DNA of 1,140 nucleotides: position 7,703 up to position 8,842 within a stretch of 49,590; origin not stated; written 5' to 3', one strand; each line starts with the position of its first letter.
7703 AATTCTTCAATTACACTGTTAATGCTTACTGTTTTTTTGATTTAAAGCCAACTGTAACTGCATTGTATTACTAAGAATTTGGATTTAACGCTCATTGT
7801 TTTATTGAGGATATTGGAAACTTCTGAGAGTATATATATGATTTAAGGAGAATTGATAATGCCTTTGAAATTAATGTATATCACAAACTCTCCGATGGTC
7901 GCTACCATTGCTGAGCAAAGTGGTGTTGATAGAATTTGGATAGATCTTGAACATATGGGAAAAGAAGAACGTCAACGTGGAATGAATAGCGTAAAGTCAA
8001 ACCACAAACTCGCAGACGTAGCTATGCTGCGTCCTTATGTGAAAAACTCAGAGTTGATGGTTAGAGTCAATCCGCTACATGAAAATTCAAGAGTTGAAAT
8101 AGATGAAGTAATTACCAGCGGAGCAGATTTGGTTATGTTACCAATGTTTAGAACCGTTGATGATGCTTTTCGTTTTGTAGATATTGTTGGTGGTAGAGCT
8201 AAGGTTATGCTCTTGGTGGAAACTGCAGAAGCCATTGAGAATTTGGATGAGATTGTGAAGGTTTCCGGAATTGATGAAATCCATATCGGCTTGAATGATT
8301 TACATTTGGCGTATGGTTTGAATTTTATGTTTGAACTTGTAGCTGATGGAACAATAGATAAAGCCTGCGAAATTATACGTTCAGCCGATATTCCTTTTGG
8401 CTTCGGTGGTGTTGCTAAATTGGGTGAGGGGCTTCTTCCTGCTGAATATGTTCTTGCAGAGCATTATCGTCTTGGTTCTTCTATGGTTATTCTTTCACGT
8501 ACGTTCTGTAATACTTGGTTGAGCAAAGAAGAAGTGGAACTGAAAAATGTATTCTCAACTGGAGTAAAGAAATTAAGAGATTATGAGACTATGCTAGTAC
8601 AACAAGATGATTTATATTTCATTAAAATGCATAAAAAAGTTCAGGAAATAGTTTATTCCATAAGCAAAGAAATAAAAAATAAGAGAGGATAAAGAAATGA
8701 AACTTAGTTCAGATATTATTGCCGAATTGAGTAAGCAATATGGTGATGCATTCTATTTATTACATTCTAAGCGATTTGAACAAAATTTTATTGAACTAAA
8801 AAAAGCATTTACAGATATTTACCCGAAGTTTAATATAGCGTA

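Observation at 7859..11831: Aldolase, fold-III decarboxylase and class-IV aminotransferase wrapped around the priming transferase: predicted pathway to a non-carbohydrate amine substituent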

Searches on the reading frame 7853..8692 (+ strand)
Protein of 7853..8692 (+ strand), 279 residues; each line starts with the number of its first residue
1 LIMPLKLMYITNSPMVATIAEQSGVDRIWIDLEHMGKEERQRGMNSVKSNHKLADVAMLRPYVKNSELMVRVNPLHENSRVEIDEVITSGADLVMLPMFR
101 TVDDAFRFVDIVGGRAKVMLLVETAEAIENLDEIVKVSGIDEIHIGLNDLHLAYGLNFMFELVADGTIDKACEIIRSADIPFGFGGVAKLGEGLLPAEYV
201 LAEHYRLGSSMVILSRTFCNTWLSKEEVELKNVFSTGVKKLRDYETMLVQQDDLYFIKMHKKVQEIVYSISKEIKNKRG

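Call 3: search_protein_families(library=pfam, proteins=[window:7853-8692:+])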
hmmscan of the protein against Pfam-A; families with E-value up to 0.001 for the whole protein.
window:7853-8692:+ (279 aa): 1 family
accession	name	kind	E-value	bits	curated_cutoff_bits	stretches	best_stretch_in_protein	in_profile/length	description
PF03328.21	HpcH_HpaI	-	2.4e-17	63.4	25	1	11-155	8-159/221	HpcH/HpaI aldolase/citrate lyase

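Call 5: search_protein_families(library=ncbifam, proteins=[window:7853-8692:+], max_evalue=0.01)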
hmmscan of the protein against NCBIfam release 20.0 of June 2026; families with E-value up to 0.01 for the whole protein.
window:7853-8692:+ (279 aa): 8 families
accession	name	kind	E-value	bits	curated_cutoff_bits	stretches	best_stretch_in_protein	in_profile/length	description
NF007521.0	PRK10128.1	equivalog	7.8e-09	35.4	441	1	118-184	148-215/267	2-keto-3-deoxy-L-rhamnonate aldolase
TIGR02311.1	HpaI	equivalog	1.7e-07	31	368.8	1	117-179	141-204/249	4-hydroxy-2-oxoheptanedioate aldolase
NF004886.0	PRK06247.1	subfamily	5.2e-07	28.7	623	1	67-145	163-239/476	pyruvate kinase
TIGR03239.1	GarL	equivalog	1.1e-05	25.1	406.75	1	99-155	125-178/249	2-dehydro-3-deoxyglucarate aldolase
NF007849.0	PRK10558.1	equivalog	2e-05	24.2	393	1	98-155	131-185/256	2-dehydro-3-deoxyglucarate aldolase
TIGR01588.1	citE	equivalog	0.00062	18.9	443.4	1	13-138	13-143/288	citrate (pro-3S)-lyase subunit beta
NF004491.0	PRK05826.1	subfamily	0.0072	14.9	432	0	70-138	167-239/477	pyruvate kinase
TIGR01064.1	pyruv_kin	equivalog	0.0094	14.5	306.4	0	63-138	157-236/476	pyruvate kinase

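Call 7: find_homologous_proteins(query=window:7853-8692:+)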
Query window:7853-8692:+ (279 aa): 7740 proteins with E <= 0.001 among 8000 candidates; the best 120 are listed.
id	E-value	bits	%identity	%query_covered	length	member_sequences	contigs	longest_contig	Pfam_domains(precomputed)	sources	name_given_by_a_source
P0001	8.6e-178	607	100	99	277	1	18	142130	PF03328.21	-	-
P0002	4.3e-152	523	100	86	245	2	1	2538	PF03328.21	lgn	-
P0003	8.8e-149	512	100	85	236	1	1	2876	PF03328.21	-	-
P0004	5.8e-140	483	79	99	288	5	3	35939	PF03328.21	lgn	-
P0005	7.1e-135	467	78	99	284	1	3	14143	PF03328.21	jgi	jgi:2-keto-3-deoxy-L-rhamnonate aldolase RhmA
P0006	9.8e-135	466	78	99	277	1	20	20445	PF03328.21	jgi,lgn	-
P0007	1.7e-133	462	77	99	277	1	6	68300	PF03328.21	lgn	-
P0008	6.1e-133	460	76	99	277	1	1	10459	PF03328.21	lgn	-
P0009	7.2e-130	450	73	98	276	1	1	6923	PF03328.21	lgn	-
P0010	2.0e-125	436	75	97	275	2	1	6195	PF03328.21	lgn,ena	-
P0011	1.5e-118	413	69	99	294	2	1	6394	PF03328.21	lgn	-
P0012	4.0e-118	412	68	99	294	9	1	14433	PF03328.21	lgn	-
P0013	4.9e-118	411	68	99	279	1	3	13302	PF03328.21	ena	-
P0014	9.5e-118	410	68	97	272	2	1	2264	PF03328.21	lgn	-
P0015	1.4e-117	410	69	99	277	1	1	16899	PF03328.21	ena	-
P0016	4.8e-117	408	68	97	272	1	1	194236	PF03328.21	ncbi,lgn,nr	ncbi:MAG: aldolase/citrate lyase family protein [Oscillospiraceae bacterium]|nr:aldolase/citrate lya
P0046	2.5e-97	344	55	99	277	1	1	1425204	PF03328.21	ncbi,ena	-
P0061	9.7e-96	338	57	99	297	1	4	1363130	PF03328.21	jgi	jgi:2-keto-3-deoxy-L-rhamnonate aldolase RhmA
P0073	3.9e-95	336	54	98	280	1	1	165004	PF25509.2,PF03328.21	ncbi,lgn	-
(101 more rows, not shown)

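Call 8: find_encoding_contigs(protein=P0016, flank=10000, max_places=2)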
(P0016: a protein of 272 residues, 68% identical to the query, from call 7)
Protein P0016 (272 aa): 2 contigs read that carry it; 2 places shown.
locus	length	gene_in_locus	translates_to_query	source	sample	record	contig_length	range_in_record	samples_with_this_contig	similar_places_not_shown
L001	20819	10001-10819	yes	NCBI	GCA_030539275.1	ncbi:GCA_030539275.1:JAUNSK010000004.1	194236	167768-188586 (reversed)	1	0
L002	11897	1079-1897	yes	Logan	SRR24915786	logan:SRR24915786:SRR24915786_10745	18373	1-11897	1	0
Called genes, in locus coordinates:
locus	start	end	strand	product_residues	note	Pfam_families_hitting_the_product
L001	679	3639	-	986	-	-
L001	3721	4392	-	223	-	-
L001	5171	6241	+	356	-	-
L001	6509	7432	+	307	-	-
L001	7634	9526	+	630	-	PF13727:CoA_binding_3, PF01073:3Beta_HSD, PF01370:Epimerase, PF02719:Polysacc_synt_2, PF04321:RmlD_sub_bind, PF16363:GDP_Man_Dehyd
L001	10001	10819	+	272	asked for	PF03328:HpcH_HpaI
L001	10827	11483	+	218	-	PF02397:Bac_transf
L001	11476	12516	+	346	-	PF02615:Ldh_2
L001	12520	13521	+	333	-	PF01757:Acyl_transf_3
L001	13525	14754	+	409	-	PF00534:Glycos_transf_1, PF13692:Glyco_trans_1_4, PF13524:Glyco_trans_1_2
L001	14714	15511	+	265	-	-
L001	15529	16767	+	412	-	-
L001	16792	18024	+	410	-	-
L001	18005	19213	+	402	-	PF13439:Glyco_transf_4, PF00534:Glycos_transf_1, PF13692:Glyco_trans_1_4, PF13524:Glyco_trans_1_2 (weak)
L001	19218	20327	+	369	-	PF04230:PS_pyruv_trans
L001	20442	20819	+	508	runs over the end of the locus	PF01943:Polysacc_synt, PF13440:Polysacc_synt_3 (weak)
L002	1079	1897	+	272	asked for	PF03328:HpcH_HpaI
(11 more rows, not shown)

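Call 9: find_encoding_contigs(protein=P0046, flank=10000, max_places=2)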
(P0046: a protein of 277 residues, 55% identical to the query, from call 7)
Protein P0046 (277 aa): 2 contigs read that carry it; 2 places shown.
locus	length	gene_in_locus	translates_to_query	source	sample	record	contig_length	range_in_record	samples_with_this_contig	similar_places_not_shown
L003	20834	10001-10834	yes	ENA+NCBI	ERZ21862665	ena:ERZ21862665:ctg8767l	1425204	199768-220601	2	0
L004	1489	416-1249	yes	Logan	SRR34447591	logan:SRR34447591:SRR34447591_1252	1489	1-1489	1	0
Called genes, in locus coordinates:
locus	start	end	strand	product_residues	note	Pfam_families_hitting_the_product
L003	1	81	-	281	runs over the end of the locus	PF08543:Phos_pyr_kin, PF00294:PfkB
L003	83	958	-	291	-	PF00288:GHMP_kinases_N, PF08544:GHMP_kinases_C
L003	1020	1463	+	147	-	PF09148:DUF1934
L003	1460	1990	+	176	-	-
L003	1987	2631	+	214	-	PF13483:Lactamase_B_3, PF12706:Lactamase_B_2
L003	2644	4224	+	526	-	PF06418:CTP_synth_N, PF00117:GATase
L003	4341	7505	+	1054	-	PF00932:LTD, PF13287:Fn3_assoc, PF13290:CHB_HEX_C_1, PF08757:CotH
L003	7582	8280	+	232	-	PF16316:DUF4956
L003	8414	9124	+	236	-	PF09359:VTC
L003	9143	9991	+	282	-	-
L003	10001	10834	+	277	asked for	PF03328:HpcH_HpaI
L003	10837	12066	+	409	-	PF00278:Orn_DAP_Arg_deC (weak), PF02784:Orn_Arg_deC_N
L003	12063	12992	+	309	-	PF01063:Aminotran_4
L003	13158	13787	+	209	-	PF14681:UPRTase, PF00156:Pribosyltran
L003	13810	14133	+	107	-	-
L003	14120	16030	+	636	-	PF01496:V_ATPase_I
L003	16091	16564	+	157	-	PF00137:ATP-synt_C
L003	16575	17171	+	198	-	PF01991:vATP-synt_E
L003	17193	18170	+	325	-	PF01992:vATP-synt_AC39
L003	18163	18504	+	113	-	PF01990:ATP-synt_F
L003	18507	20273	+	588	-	PF02874:ATP-synt_ab_N, PF16886:ATP-synt_ab_Xtn, PF00006:ATP-synt_ab, PF22919:ATP-synt_VA_C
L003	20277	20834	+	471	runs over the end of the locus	PF02874:ATP-synt_ab_N, PF00006:ATP-synt_ab, PF22919:ATP-synt_VA_C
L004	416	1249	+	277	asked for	PF03328:HpcH_HpaI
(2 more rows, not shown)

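Call 10: find_encoding_contigs(protein=P0061, flank=10000, max_places=2)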
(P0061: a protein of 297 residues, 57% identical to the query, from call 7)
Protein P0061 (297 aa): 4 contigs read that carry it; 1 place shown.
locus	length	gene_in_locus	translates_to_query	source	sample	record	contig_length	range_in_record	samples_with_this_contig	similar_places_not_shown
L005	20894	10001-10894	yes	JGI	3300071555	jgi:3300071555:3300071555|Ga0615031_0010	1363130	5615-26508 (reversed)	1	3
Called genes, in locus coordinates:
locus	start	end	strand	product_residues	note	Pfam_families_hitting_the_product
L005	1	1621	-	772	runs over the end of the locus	PF00317:Ribonuc_red_lgN, PF02867:Ribonuc_red_lgC, PF12637:TSCPD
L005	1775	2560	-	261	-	PF01522:Polysacc_deac_1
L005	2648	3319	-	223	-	PF09365:DUF2461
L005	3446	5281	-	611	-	-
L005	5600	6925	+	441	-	PF10112:Halogen_Hydrol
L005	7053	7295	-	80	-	PF13443:HTH_26, PF01381:HTH_3 (faint)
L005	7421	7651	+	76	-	-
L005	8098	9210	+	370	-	PF00589:Phage_integrase (weak), PF17836:PglD_N, PF00132:Hexapep (faint), PF25087:GMPPB_C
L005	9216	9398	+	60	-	-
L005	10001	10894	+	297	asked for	PF03328:HpcH_HpaI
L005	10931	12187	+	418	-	PF00278:Orn_DAP_Arg_deC (weak), PF02784:Orn_Arg_deC_N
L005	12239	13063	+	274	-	PF02397:Bac_transf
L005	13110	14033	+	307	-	PF01063:Aminotran_4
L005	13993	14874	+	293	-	PF13641:Glyco_tranf_2_3 (weak), PF00535:Glycos_transf_2, PF10111:Glyco_tranf_2_2 (weak)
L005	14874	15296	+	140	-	PF01467:CTP_transf_like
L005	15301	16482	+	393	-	PF00037:Fer4 (faint), PF12838:Fer4_7 (weak), PF13187:Fer4_9 (weak), PF04432:FrhB_FdhB_C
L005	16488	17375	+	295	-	PF04991:LicD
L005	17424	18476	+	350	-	PF14897:EpsG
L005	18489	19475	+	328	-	PF00535:Glycos_transf_2, PF10111:Glyco_tranf_2_2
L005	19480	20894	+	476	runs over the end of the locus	-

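Call 12: search_solved_structures(query=window:7853-8692:+, max_evalue=0.01, show_alignments=2)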
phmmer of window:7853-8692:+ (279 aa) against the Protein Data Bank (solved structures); distinct sequences matched with E-value up to 0.01: 15.
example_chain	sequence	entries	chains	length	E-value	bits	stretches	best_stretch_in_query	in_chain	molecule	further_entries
2vws_A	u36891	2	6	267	3.6e-05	26.7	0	118-184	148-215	YFAU, 2-KETO-3-DEOXY SUGAR ALDOLASE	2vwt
7et8_A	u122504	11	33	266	0.00078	22.3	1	114-178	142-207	4-hydroxy-2-oxoheptanedioate aldolase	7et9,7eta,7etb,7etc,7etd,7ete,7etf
7nr1_A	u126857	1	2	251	0.0014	21.5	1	119-156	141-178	HpcH/HpaI aldolase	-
6r62_A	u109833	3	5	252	0.0014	21.5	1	119-156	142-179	HpcH/HpaI aldolase | hydroxyketoacid aldolase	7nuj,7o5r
7nnk_A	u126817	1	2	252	0.0014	21.5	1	119-156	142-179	HpcH/HpaI aldolase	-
7o5w_AAA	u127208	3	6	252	0.0014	21.5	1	119-155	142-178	HpcH/HpaI aldolase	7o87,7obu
7o5i_A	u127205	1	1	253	0.0014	21.5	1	119-156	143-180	HpcH/HpaI aldolase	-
7o5v_AAA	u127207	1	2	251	0.0014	21.4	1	119-156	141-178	HpcH/HpaI aldolase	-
7o9r_AAA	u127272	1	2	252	0.0014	21.4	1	119-156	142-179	HpcH/HpaI aldolase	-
8adq_A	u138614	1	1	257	0.0014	21.4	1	119-156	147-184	HpcH/HpaI aldolase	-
7ueh_G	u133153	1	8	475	0.0029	20.5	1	72-150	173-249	Pyruvate kinase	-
4b5s_A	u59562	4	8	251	0.003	20.4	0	116-155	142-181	4-HYDROXY-2-OXO-HEPTANE-1,7-DIOATE ALDOLASE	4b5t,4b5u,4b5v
4b5x_A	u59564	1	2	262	0.004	20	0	116-155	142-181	4-HYDROXY-2-OXO-HEPTANE-1,7-DIOATE ALDOLASE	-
2v5j_A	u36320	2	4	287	0.0045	19.8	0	116-155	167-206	2,4-DIHYDROXYHEPT-2-ENE-1,7-DIOIC ACID ALDOLASE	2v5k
4b5w_A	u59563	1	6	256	0.0048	19.7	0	116-155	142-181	4-HYDROXY-2-OXO-HEPTANE-1,7-DIOATE ALDOLASE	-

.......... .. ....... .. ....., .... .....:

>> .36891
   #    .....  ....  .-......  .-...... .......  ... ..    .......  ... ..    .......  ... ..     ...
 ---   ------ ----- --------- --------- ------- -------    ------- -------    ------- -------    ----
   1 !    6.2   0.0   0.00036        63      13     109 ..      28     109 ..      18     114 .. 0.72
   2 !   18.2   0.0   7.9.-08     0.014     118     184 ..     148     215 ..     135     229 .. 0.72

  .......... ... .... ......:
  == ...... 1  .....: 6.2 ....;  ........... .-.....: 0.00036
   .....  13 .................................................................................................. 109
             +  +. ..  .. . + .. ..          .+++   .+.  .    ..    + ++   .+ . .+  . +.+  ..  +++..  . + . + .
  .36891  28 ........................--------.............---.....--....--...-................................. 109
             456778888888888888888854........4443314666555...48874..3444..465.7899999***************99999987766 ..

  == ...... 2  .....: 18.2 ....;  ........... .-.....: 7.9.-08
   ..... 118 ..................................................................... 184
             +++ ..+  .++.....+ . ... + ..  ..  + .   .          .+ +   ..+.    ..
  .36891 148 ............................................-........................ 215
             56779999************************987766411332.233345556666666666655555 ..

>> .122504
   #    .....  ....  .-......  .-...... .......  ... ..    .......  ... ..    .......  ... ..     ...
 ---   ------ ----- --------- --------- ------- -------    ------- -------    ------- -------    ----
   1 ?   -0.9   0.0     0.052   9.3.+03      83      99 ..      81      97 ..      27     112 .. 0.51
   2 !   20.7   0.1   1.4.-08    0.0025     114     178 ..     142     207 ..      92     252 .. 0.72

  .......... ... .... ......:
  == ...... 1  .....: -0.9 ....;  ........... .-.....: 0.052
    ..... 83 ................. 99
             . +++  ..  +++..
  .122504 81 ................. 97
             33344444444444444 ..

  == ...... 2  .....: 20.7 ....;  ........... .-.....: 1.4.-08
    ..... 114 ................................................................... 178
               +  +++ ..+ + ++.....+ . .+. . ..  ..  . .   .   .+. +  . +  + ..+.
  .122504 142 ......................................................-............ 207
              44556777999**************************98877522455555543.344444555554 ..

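Call 16: find_related_loci(query=A1, collection=genome_contigs, flank=10000)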
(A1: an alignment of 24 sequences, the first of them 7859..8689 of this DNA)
Query A1 (277 aa) in genome_contigs; peptide patterns used: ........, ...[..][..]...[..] (x = any residue, [..] = any of these).
599 stretches matched a pattern (row limit reached: there are more); 564 encode a relative of the query (tblastn E <= 1e-3); the best 80 are kept; 80 distinct loci.
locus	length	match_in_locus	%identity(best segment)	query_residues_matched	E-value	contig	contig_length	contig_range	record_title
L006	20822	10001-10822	58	3-276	2e-107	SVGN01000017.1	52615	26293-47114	MAG: Clostridiales bacterium isolate SIG359 NODE_3669_length_52615_cov_2.534465, whole genome shotgun sequence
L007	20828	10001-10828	57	1-276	1e-106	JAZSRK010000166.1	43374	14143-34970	MAG: Candidatus Limiplasma sp. isolate T1900044537_TS20190003.MAGScoT_cleanbin_000049 SGB_32_k141_2461295, whole genome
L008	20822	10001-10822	56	3-276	2e-105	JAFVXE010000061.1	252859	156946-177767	MAG: Clostridia bacterium isolate RGIG5476 Sheep_Colon-5__c969511, whole genome shotgun sequence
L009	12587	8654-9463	57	1-270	2e-105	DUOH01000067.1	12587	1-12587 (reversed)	MAG TPA_asm: Bacillota bacterium isolate AS08sgBPME_163 85165_AS08, whole genome shotgun sequence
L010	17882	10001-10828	57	1-276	4e-104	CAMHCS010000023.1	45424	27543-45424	MAG: uncultured Selenomonadales bacterium isolate SRR11784291_bin.32_metaWRAP_v1.3_MAG genome assembly, contig: ERZ12202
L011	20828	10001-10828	56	1-276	5e-104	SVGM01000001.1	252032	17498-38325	MAG: Clostridiales bacterium isolate SIG358 NODE_96_length_252032_cov_6.026188, whole genome shotgun sequence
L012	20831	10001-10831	55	1-277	3e-103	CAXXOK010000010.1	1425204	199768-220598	MAG: Candidatus Limiplasma sp. isolate fe5dea86-f2b4-40d7-8039-63017b3fb051 genome assembly, contig: contig_10, whole ge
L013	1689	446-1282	54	1-273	2e-109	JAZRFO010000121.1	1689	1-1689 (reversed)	MAG: Acutalibacteraceae bacterium isolate T1900045494_YK20190188.MAGScoT_cleanbin_000052 SGB_7415_k141_400438, whole gen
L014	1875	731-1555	56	1-277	5e-108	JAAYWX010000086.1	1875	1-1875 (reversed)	MAG: Clostridiales bacterium isolate AS01afH2WH_48 8956_AS01, whole genome shotgun sequence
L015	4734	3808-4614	57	1-270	4e-102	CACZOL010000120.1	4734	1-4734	MAG: uncultured Selenomonadaceae bacterium isolate RUG12799 genome assembly, contig: RUG12799_asm_120, whole genome shot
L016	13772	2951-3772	55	3-276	5e-101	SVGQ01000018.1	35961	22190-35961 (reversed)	MAG: Clostridiales bacterium isolate SIG362 NODE_5994_length_35961_cov_1.574678, whole genome shotgun sequence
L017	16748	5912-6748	54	1-273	4e-101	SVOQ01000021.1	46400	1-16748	MAG: Oscillospiraceae bacterium isolate SIG569 NODE_3958_length_46400_cov_4.451732, whole genome shotgun sequence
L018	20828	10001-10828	54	1-276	5e-101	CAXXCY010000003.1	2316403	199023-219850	MAG: Candidatus Limiplasma sp. isolate 979407bb-272e-4446-819c-3509f5a663f0 genome assembly, contig: contig_3, whole gen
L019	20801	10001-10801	55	1-270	9e-101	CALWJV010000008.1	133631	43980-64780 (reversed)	MAG: uncultured Clostridia bacterium isolate E08__bin245 genome assembly, contig: E08__k127_1728142, whole genome shotgu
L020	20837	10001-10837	55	1-277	3e-100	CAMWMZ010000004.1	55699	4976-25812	MAG TPA_asm: uncultured Clostridia bacterium isolate SRR14411251_bin.15_metawrap_v1.3_MAG genome assembly, contig: NODE.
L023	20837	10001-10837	53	1-273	1e-99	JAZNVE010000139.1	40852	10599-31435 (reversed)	MAG: Acutalibacteraceae bacterium isolate T1900044791_TS20190257.MAGScoT_cleanbin_000026 SGB_2651_k141_2136644, whole ge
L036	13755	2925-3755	51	1-276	4e-97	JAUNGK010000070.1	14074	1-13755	MAG: Bacillota bacterium isolate S26M_St_54 NODE_2888_length_14074_cov_4.715814, whole genome shotgun sequence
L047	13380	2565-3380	51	3-268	8e-96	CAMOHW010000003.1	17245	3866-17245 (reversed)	MAG: uncultured Clostridia bacterium isolate SRR873608_bin.176_metaWRAP_v1.3_MAG genome assembly, contig: NODE_9662_leng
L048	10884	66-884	54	3-275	8e-96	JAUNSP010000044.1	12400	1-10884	MAG: Clostridia bacterium isolate S4R_St_44 NODE_1436_length_12400_cov_10.983232, whole genome shotgun sequence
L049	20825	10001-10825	50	1-275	1e-95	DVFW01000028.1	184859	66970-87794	MAG TPA_asm: Candidatus Scatavimonas merdigallinarum isolate ChiSjej1B19-3389 ChiSjej1B19M5__C151499_L184859_SRR6323093,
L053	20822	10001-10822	54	1-270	5e-95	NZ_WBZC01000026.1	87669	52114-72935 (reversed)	Alkaliphilus pronyensis strain LacV Alk_LacV_TTCAGC_MERGED.PERFECT_contig_26, whole genome shotgun sequence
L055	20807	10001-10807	54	1-269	6e-95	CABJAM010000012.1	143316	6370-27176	Lachnospiraceae bacterium isolate MGYG-HGUT-00127 genome assembly, contig: .20298_3_59.12, whole genome shotgun sequence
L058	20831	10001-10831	51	1-276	1e-94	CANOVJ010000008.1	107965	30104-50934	MAG TPA_asm: uncultured Lachnospiraceae bacterium isolate SRR15604480_bin.30_metawrap_v1.3_MAG genome assembly, contig:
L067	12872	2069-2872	51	1-268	2e-94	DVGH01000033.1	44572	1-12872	MAG TPA_asm: Candidatus Scatovicinus merdipullorum isolate CHK181-9830 CHK181__C149524_L44572_ERR3414576, whole genome s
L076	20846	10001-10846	49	1-276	2e-93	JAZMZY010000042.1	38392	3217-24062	MAG: Acutalibacteraceae bacterium isolate T1900044749_TS20190415.MAGScoT_cleanbin_000015 SGB_2162_k141_4803610, whole ge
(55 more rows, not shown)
